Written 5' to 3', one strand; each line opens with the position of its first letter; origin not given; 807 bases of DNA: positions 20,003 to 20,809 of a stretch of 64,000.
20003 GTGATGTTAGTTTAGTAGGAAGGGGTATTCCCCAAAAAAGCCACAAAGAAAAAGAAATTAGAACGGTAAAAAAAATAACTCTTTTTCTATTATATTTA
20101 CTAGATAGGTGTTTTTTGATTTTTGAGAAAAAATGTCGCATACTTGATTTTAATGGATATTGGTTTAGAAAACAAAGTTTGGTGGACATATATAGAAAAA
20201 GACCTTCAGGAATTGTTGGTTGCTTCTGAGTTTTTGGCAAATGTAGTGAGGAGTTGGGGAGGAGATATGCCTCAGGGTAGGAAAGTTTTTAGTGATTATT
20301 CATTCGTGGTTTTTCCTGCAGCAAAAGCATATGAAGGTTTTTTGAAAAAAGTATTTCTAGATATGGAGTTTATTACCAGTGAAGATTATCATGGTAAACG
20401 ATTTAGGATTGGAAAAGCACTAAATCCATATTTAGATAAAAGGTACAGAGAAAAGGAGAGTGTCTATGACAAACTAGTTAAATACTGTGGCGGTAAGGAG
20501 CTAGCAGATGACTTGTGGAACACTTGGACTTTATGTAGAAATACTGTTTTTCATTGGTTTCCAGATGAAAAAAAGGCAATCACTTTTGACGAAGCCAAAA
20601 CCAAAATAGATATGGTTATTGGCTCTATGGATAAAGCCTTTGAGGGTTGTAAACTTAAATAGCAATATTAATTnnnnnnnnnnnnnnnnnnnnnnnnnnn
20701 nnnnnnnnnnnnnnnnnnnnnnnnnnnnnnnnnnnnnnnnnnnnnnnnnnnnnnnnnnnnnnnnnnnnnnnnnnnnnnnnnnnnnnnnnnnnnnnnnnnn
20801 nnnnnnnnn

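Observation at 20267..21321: Small RNxxxH (HEPN-like) protein paired with a CPBP/Abi intramembrane protease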

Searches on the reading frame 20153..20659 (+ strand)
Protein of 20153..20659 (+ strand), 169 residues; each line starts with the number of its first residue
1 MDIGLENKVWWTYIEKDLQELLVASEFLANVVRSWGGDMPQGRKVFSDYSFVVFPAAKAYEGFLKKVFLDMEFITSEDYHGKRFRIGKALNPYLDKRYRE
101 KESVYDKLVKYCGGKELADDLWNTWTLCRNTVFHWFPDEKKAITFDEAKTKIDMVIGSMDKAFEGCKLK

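Call 18: search_protein_representatives(protein=window:20153-20659:+)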
Query: 169 residues. Proteins with E-value up to 0.001 (for the whole library): 158; up to 1e-10: 105; up to 1e-30: 13. The best 150 are listed.
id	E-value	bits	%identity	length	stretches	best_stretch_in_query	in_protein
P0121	1.1e-65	237.4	63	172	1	5-168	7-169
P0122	3.7e-48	180.3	52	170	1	5-167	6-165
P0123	4.5e-43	163.8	50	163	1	5-168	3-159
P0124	1.3e-42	162.2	49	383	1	6-168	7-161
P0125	1.5e-38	149.0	67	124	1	44-167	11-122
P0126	5.0e-36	140.8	62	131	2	88-169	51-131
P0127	9.1e-35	136.7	46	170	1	9-163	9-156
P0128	3.0e-34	135.0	45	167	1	9-168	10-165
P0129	1.6e-33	132.7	49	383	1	11-166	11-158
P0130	1.8e-32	129.3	57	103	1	71-168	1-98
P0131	1.2e-31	126.5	60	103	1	71-169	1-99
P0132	4.3e-31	124.7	47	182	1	39-164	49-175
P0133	8.8e-31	123.7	45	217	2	7-114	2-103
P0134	1.1e-30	123.5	48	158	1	41-163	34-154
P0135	2.4e-30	122.3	47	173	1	10-163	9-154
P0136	8.2e-30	120.6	41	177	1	9-168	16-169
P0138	2.0e-29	119.3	40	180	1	4-168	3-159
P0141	2.9e-28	115.5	47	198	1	46-165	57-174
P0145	7.8e-27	110.9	42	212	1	38-163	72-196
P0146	9.7e-27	110.6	40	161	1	7-161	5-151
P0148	1.2e-26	110.3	47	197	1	45-163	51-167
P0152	5.6e-26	108.1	41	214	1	10-164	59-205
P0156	3.9e-25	105.4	36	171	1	7-164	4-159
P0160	2.6e-24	102.7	37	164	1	9-166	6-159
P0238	1.3e-07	48.2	32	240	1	46-165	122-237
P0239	2.5e-07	47.4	32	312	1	17-164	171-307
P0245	7.7e-07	45.8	30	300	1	39-165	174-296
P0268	1.3e-04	38.5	27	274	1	46-164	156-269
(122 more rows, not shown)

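Call 19: search_protein_families(library=pfam, proteins=[P0124, P0129, P0133, P0145, P0152, P0239, P0245, P0268, P0238, window:20153-20659:+], max_evalue=0.1)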
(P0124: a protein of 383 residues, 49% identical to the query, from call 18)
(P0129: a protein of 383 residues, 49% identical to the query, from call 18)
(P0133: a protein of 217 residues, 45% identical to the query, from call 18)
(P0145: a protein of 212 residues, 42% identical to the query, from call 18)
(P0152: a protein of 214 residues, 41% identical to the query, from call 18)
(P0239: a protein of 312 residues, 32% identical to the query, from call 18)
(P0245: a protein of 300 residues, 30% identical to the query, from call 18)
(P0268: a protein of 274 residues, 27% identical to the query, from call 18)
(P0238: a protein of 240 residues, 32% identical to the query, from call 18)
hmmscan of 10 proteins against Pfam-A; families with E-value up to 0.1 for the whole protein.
P0124 (383 aa): 3 families
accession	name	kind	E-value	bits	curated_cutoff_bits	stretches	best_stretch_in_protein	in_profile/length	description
PF02517.21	Rce1-like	-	3.7e-14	53.2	22.4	1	282-377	9-92/93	Type II CAAX prenyl endopeptidase Rce1-like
PF18869.6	HEPN_RnaseLS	-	1.5e-05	25.8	29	1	40-75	25-60/124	RnaseLS-like HEPN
PF19034.5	RnlA-toxin_DBD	-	0.0017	19.2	27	1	41-127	42-123/125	RNase LS, bacterial toxin DBD domain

P0129 (383 aa): 3 families
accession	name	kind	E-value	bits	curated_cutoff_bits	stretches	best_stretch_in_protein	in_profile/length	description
PF02517.21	Rce1-like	-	1e-16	61.4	22.4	1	276-377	3-92/93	Type II CAAX prenyl endopeptidase Rce1-like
PF18869.6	HEPN_RnaseLS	-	5.1e-06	27.3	29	1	36-74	22-60/124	RnaseLS-like HEPN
PF19034.5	RnlA-toxin_DBD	-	0.00076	20.3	27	1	34-67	36-69/125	RNase LS, bacterial toxin DBD domain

P0133 (217 aa): 2 families
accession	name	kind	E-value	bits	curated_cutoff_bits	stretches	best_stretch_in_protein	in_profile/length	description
PF18869.6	HEPN_RnaseLS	-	0.0014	19.4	29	1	35-64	25-54/124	RnaseLS-like HEPN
PF19034.5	RnlA-toxin_DBD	-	0.091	13.6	27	0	35-62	41-68/125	RNase LS, bacterial toxin DBD domain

P0145 (212 aa): 2 families
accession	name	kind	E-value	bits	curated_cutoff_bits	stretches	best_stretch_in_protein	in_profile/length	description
PF18869.6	HEPN_RnaseLS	-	0.001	19.8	29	1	61-108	6-53/124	RnaseLS-like HEPN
PF19034.5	RnlA-toxin_DBD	-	0.0029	18.4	27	1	53-106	18-67/125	RNase LS, bacterial toxin DBD domain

P0152 (214 aa): 1 family
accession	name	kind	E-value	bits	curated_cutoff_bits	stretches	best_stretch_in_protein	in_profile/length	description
PF18869.6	HEPN_RnaseLS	-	0.037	14.8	29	1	84-121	21-58/124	RnaseLS-like HEPN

P0239 (312 aa): 1 family
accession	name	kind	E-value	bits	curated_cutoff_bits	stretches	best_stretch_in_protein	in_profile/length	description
PF19034.5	RnlA-toxin_DBD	-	2.9e-05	24.9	27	1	186-276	34-123/125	RNase LS, bacterial toxin DBD domain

P0245 (300 aa): 3 families
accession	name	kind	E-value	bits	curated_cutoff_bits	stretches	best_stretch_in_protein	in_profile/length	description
PF19034.5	RnlA-toxin_DBD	-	0.00028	21.7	27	1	177-265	37-124/125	RNase LS, bacterial toxin DBD domain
PF18869.6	HEPN_RnaseLS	-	0.049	14.4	29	0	178-208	22-52/124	RnaseLS-like HEPN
PF22634.1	POL2_thumb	-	0.092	13.1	27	0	240-292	113-169/178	DNA polymerase epsilon catalytic subunit A, thumb domain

P0268 (274 aa): 4 families
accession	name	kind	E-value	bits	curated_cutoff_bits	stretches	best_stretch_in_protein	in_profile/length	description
PF19034.5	RnlA-toxin_DBD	-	5.9e-05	23.9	27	1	154-230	39-111/125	RNase LS, bacterial toxin DBD domain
PF20990.2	DUF2207_C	-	0.01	16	33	1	15-97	99-183/247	Predicted membrane protein (DUF2207) C-terminal domain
PF11674.13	DUF3270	-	0.017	15.7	25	1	25-99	7-81/86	Protein of unknown function (DUF3270)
PF11079.13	YqhG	-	0.044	13.2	25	1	152-217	163-224/258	Bacterial protein YqhG of unknown function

P0238 (240 aa): 3 families
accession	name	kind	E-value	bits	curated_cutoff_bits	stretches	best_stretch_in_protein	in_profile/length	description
PF19034.5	RnlA-toxin_DBD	-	2e-08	35.1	27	1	116-207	35-125/125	RNase LS, bacterial toxin DBD domain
PF18869.6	HEPN_RnaseLS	-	0.0027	18.5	29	1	118-211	21-111/124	RnaseLS-like HEPN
PF06269.17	DUF1029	-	0.012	16.2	25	1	3-29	23-49/53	Protein of unknown function (DUF1029)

window:20153-20659:+ (169 aa): 2 families
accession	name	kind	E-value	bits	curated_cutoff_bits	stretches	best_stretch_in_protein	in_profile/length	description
PF18869.6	HEPN_RnaseLS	-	2e-05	25.4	29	1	45-81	24-60/124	RnaseLS-like HEPN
PF19034.5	RnlA-toxin_DBD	-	0.002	18.9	27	1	45-89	40-87/125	RNase LS, bacterial toxin DBD domain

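Call 23: find_related_loci(query=A2, collection=genome_contigs, flank=5000)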
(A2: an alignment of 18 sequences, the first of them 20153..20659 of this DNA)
Query A2 (169 aa) in genome_contigs; peptide patterns used: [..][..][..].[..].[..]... (x = any residue, [..] = any of these).
480 stretches matched a pattern; 460 encode a relative of the query (tblastn E <= 1e-3); the best 80 are kept; 80 distinct loci.
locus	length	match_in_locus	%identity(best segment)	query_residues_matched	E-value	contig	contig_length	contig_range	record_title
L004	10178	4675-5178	77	1-168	1e-88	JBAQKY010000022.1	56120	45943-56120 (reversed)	MAG: Microgenomates group bacterium isolate MFD12071_ilm_asm_bin3 k127_49213, whole genome shotgun sequence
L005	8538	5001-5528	75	1-169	1e-88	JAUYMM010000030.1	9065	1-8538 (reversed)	MAG: Candidatus Woesebacteria bacterium isolate C24_metabat.bin.86_sub C24_k141_881364, whole genome shotgun sequence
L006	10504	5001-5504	75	1-168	2e-88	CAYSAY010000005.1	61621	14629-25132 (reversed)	MAG TPA_asm: uncultured Gammaproteobacteria bacterium isolate ERP113451_co1_283 genome assembly, contig: NODE_336_length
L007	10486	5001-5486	74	8-169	3e-84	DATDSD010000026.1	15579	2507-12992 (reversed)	MAG TPA_asm: Patescibacteria group bacterium isolate SMAG_U7994 k141_125453, whole genome shotgun sequence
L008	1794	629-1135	74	1-169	1e-89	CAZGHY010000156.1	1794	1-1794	MAG TPA_asm: uncultured Gammaproteobacteria bacterium isolate SRP286056_co2_319 genome assembly, contig: NODE_129354_len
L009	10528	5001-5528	72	1-169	9e-85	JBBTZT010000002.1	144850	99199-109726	MAG: Patescibacteria group bacterium isolate H41-bin064_1 H41_bin064_1_000000000002, whole genome shotgun sequence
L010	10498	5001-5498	72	1-166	3e-84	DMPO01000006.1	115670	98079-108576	MAG TPA_asm: Candidatus Azambacteria bacterium isolate UBA12106 contig_3129, whole genome shotgun sequence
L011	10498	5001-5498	72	1-166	3e-84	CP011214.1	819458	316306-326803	MAG: Candidatus Woesebacteria bacterium GW2011_GWF1_31_35 chromosome, complete genome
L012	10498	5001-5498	72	1-166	2e-83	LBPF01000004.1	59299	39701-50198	MAG: Candidatus Woesebacteria bacterium GW2011_GWB1_33_38 UR44_C0004, whole genome shotgun sequence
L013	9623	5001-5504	71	1-168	1e-82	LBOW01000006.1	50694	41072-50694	MAG: Candidatus Woesebacteria bacterium GW2011_GWB1_33_22 UR35_C0006, whole genome shotgun sequence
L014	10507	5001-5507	70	1-169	1e-81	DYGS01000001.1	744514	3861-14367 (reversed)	MAG TPA_asm: Candidatus Microgenomatus sp. isolate BE2012_5_35_30 Afr_mines_BE2012_3_length_744514_cov_13_281153, whole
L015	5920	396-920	66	1-169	3e-79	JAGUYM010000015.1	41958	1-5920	MAG: Candidatus Woesebacteria bacterium isolate DeMMO6_63 c_000000052600, whole genome shotgun sequence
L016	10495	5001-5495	64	4-169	7e-74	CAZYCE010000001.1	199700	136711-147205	MAG TPA_asm: uncultured Gammaproteobacteria bacterium isolate binchicken_co220_61 genome assembly, contig: NODE_7_length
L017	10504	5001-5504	63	1-169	8e-72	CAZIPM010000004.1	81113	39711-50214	MAG TPA_asm: uncultured Gammaproteobacteria bacterium isolate SRP050083_co2_604 genome assembly, contig: NODE_97_length_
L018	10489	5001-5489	64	5-168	3e-71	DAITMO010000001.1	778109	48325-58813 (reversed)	MAG TPA_asm: Patescibacteria group bacterium isolate CTOTU7669 NODE_3_length_778109_cov_12.319549, whole genome shotgun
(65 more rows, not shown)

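Call 26: predict_structure(alignment_id=A1)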
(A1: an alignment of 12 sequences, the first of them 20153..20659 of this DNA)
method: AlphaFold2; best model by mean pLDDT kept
length: 169 residues; sequences in the alignment: 12
mean_pLDDT: 86.7   pTM: 0.85
mean pLDDT of the five models: 86.7, 86.6, 85.4, 85.3, 73.6
residues with pLDDT >= 90: 90; 70-90: 65; 50-70: 12; < 50: 2
segments of 3 or more residues with pLDDT < 50: none
pLDDT, mean of each block of 10 residues (from residue 1): 83 93 92 81 75 92 94 91 86 82 87 94 90 60 87 95 90
secondary structure, 60 per line:
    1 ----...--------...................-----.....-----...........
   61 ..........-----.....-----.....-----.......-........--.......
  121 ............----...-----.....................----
elements in order: H16-34 H40-44 H50-70 H76-80 H86-90 H96-102 H104-111 H114-132 H145-165

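Call 29: find_homologous_proteins(query=P0129, max_evalue=0.001)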
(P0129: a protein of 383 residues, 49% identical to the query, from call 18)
Query P0129 (383 aa): 61 proteins with E <= 0.001 among 8000 candidates.
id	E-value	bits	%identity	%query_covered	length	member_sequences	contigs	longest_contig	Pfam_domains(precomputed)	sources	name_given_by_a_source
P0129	8.5e-257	870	100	100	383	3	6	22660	PF02517.22,PF18869.6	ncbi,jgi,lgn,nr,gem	ncbi:CPBP family intramembrane metalloprotease [Candidatus Shapirobacteria bacterium]|nr:CPBP family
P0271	3.7e-163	561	64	100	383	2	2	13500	PF02517.22,PF18869.6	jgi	jgi:membrane protease YdiL (CAAX protease family)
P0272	1.2e-156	540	63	100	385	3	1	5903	PF02517.22,PF18869.6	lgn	-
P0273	4.7e-154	531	61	100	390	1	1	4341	PF02517.22,PF18869.6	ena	-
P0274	1.9e-149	516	61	100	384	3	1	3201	PF02517.22,PF18869.6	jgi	-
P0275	5.4e-149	515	60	97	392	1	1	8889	PF02517.22,PF18869.6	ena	-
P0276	3.0e-148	512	60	100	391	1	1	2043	PF02517.22,PF18869.6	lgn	-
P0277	4.0e-94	334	59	68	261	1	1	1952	PF02517.22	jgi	jgi:membrane protease YdiL (CAAX protease family)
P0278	1.3e-91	326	43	97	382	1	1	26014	PF02517.22,PF18869.6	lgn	-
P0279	2.5e-89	318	42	97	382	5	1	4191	PF02517.22,PF18869.6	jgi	jgi:membrane protease YdiL (CAAX protease family)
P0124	3.0e-89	318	42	98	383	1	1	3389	PF02517.22,PF18869.6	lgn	-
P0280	4.2e-89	317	44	99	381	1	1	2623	PF02517.22,PF18869.6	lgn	-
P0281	1.7e-87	312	43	99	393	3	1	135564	PF02517.22,PF18869.6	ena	-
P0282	2.1e-87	312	43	97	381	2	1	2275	PF02517.22,PF18869.6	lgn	-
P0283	2.2e-86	308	43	99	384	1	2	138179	PF02517.22,PF18869.6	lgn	-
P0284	4.4e-86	308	42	98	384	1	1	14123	PF02517.22,PF18869.6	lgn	-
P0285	1.6e-85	306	42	98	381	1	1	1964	PF02517.22,PF18869.6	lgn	-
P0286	5.5e-85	304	43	97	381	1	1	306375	PF02517.22,PF18869.6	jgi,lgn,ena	-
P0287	9.7e-85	303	44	96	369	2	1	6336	PF02517.22,PF18869.6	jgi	-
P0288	1.0e-84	303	41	99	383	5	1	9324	PF02517.22,PF18869.6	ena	-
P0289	6.5e-84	300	41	99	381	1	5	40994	PF02517.22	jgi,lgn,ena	-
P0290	8.9e-84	300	42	97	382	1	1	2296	PF02517.22,PF18869.6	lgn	-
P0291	1.1e-83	300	43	97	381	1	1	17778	PF02517.22,PF18869.6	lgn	-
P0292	1.9e-83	299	41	99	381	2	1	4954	PF02517.22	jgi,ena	-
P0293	3.7e-82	295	42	97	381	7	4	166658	PF02517.22,PF18869.6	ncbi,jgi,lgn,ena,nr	ncbi:MAG: CAAX amino terminal protease self- immunity [Microgenomates group bacterium ADurb.Bin219]|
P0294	3.8e-82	295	40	99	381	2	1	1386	PF02517.22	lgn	-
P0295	3.5e-59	219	50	56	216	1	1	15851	PF02517.22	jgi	jgi:membrane protease YdiL (CAAX protease family)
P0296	3.8e-55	206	50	56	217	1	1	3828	PF02517.22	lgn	-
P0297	6.6e-54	202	49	56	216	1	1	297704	PF02517.22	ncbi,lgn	-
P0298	1.8e-53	200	49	55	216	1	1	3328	PF02517.22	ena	-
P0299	3.7e-51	193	46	56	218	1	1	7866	PF02517.22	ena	-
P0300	3.8e-51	192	47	54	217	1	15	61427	PF02517.22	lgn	-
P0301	1.1e-50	191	50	55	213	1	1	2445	PF02517.22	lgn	-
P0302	1.3e-49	187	48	55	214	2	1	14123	PF02517.22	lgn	-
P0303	3.9e-48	183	43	55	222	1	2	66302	PF02517.22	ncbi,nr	ncbi:CPBP family intramembrane metalloprotease [Candidatus Microgenomates bacterium]|nr:CPBP family 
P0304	6.4e-48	182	44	56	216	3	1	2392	PF02517.22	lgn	-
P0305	1.6e-47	181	43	55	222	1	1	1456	PF02517.22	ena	-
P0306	1.6e-46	177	42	55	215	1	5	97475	PF02517.22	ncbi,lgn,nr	ncbi:CPBP family intramembrane metalloprotease [Candidatus Microgenomates bacterium]|nr:CPBP family 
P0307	1.8e-45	174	41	56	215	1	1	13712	PF02517.22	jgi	-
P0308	1.4e-43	168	43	56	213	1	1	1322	PF02517.22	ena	-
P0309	4.1e-42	163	42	55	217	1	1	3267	PF02517.22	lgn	-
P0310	2.7e-41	160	41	56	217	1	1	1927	PF02517.22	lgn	-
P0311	2.8e-41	160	44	56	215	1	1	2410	PF02517.22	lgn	-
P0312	3.2e-41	160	41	56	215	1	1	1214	PF02517.22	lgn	-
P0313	2.0e-40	157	43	56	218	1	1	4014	PF02517.22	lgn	-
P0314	2.1e-40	157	41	56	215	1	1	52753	PF02517.22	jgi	jgi:membrane protease YdiL (CAAX protease family)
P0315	2.9e-40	157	40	56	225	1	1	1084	PF02517.22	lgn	-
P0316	1.0e-39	155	42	57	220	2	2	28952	PF02517.22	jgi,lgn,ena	-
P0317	1.0e-39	155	42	55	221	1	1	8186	PF02517.22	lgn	-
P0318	1.1e-39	155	39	56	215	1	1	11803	PF02517.22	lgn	-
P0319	1.3e-39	154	41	52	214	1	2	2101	PF02517.22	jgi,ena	-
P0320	5.4e-39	152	39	56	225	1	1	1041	PF02517.22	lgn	-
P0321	7.5e-39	152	42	55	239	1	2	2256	PF02517.22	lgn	-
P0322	1.2e-38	151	44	55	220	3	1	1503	PF02517.22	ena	-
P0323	8.6e-38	149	39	56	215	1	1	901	PF02517.22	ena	-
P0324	8.3e-36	142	42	52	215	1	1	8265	PF02517.22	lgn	-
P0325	2.3e-35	141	42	52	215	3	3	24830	PF02517.22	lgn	-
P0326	8.0e-35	139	42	52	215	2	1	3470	PF02517.22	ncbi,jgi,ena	-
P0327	6.6e-34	136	39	56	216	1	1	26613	PF02517.22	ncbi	-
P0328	5.9e-23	100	40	40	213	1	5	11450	-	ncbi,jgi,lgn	jgi:hypothetical protein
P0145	6.5e-20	90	39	38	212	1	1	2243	-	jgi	-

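Call 30: fold_search(model_id=the predicted structure, library=pdb)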
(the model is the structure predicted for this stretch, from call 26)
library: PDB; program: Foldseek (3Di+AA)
matches with E <= 10: 136; with E <= 0.001: 0
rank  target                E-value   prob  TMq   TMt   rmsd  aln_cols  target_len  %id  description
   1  1ufb_A                1.9e-01  0.82  0.35  0.43   8.2       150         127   18  Crystal structure of TT1696 from Thermus thermophilus HB8 (released 2003-11-28)
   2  1wol                  4.3e-01  0.54  0.31  0.40   8.2       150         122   12  Crystal Structure of ST0689, an archaeal HEPN homologue (released 2005-11-22)
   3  5q11_A                6.4e-01  0.08  0.18  0.14  17.8       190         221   12  Ligand binding to FARNESOID-X-RECEPTOR (released 2017-07-05)
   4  2hsb                  6.7e-01  0.84  0.44  0.54   5.9       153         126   11  Crystal structure of a hepn domain containing protein (af_0298) from archaeoglobus fulgidus at 1.95 A resolution (released 2006-08-15)
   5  2lk4_MODEL_1_A        8.6e-01  0.10  0.19  0.22   9.7       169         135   15  Structural and mechanistic insights into the interaction between PAT Pyk2 and Paxillin LD motif (released 2012-10-10)
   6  3gm1_B                9.5e-01  0.28  0.30  0.33   8.1       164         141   10  Crystal Structure of the Focal Adhesion Targeting (FAT) Domain of Pyk2 in Complex with Paxillin LD4 Motif-Derived Pept (released 2009-05-05)
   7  7w8i                  9.9e-01  0.30  0.29  0.34   9.1       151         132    9  Crystal structure of Zn bound human Focal Adhesion Targeting (FAT) domain of the Focal Adhesion Kinase (released 2022-12-21)
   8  3mfn_A                1.0e+00  0.44  0.36  0.45   7.2       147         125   14  Dfer_2879 protein of unknown function from Dyadobacter fermentans (released 2010-04-14)
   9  7bxo_F                1.0e+00  0.35  0.35  0.42   7.3       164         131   10  Crystal structure of the toxin-antitoxin with AMP-PNP (released 2020-09-30)
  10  4nqf_B                1.1e+00  0.25  0.32  0.34   9.8       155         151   10  Crystal structure of HEPN domain protein (released 2014-03-26)
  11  3u3b_B                1.2e+00  0.23  0.25  0.33   7.4       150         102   15  Crystal Structure of Computationally Redesigned Four-Helix Bundle (released 2012-06-13)
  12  1k05_C                1.2e+00  0.25  0.29  0.34  10.0       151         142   13  Crystal structure of the Focal Adhesion Targeting Domain of Focal Adhesion Kinase (released 2002-01-30)
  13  8jh1_A                1.3e+00  0.20  0.33  0.16   7.3       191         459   11  Crystal Structure of the Csm6 Y161A mutant from Thermus thermophilus HB8 in complex with cyclic-tetraadenylate (cA4) (released 2023-12-13)
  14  1k40                  1.3e+00  0.33  0.31  0.37   8.8       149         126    9  crystal structure of the FAT domain of focal adhesion kinase (released 2002-02-06)
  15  6m6w_H                1.3e+00  0.33  0.36  0.44   6.9       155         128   10  Crystal structure the toxin-antitoxin MntA-HpeT mutant-Y104A (released 2020-09-30)
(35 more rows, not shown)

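Call 31: find_encoding_contigs(protein=P0286, flank=6000, max_places=1)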
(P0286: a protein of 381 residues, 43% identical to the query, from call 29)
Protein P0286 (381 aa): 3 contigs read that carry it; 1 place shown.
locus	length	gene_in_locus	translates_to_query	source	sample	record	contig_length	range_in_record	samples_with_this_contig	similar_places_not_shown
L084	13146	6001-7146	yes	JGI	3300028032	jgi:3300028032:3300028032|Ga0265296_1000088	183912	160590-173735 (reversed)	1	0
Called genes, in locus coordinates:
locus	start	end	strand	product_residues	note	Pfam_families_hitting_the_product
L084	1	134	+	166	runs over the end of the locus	PF01327:Pep_deformylase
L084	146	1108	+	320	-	PF00144:Beta-lactamase (faint), PF13354:Beta-lactamase2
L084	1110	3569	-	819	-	PF00912:Transgly, PF00905:Transpeptidase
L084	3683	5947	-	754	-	PF00912:Transgly, PF00905:Transpeptidase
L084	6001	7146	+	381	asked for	PF18869:HEPN_RnaseLS (weak), PF02517:Rce1-like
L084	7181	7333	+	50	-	-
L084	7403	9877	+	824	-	PF00133:tRNA-synt_1, PF01406:tRNA-synt_1e (faint), PF09334:tRNA-synt_1g, PF13603:tRNA-synt_1_2, PF00133:tRNA-synt_1, PF08264:Anticodon_1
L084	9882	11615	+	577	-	-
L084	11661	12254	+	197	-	PF18915:DUF5667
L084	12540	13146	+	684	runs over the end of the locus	PF03477:ATP-cone, PF13597:NRDD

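Call 32: find_encoding_contigs(protein=P0129, flank=6000, max_places=1)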
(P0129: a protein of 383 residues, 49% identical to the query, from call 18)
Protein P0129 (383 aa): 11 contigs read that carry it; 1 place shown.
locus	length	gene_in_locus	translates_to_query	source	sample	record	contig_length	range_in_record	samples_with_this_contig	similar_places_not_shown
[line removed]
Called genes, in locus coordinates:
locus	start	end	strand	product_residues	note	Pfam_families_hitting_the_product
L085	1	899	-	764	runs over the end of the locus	PF00912:Transgly, PF00905:Transpeptidase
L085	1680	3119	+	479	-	PF00391:PEP-utilizers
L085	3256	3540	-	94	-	-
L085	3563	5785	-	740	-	PF00912:Transgly, PF00905:Transpeptidase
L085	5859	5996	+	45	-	-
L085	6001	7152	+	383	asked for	PF18869:HEPN_RnaseLS (weak), PF02517:Rce1-like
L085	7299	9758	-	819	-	PF07724:AAA_2, PF10431:ClpB_D2-small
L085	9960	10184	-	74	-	-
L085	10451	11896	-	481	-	PF13191:AAA_16 (faint)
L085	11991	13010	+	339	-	PF00486:Trans_reg_C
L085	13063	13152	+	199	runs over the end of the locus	PF18915:DUF5667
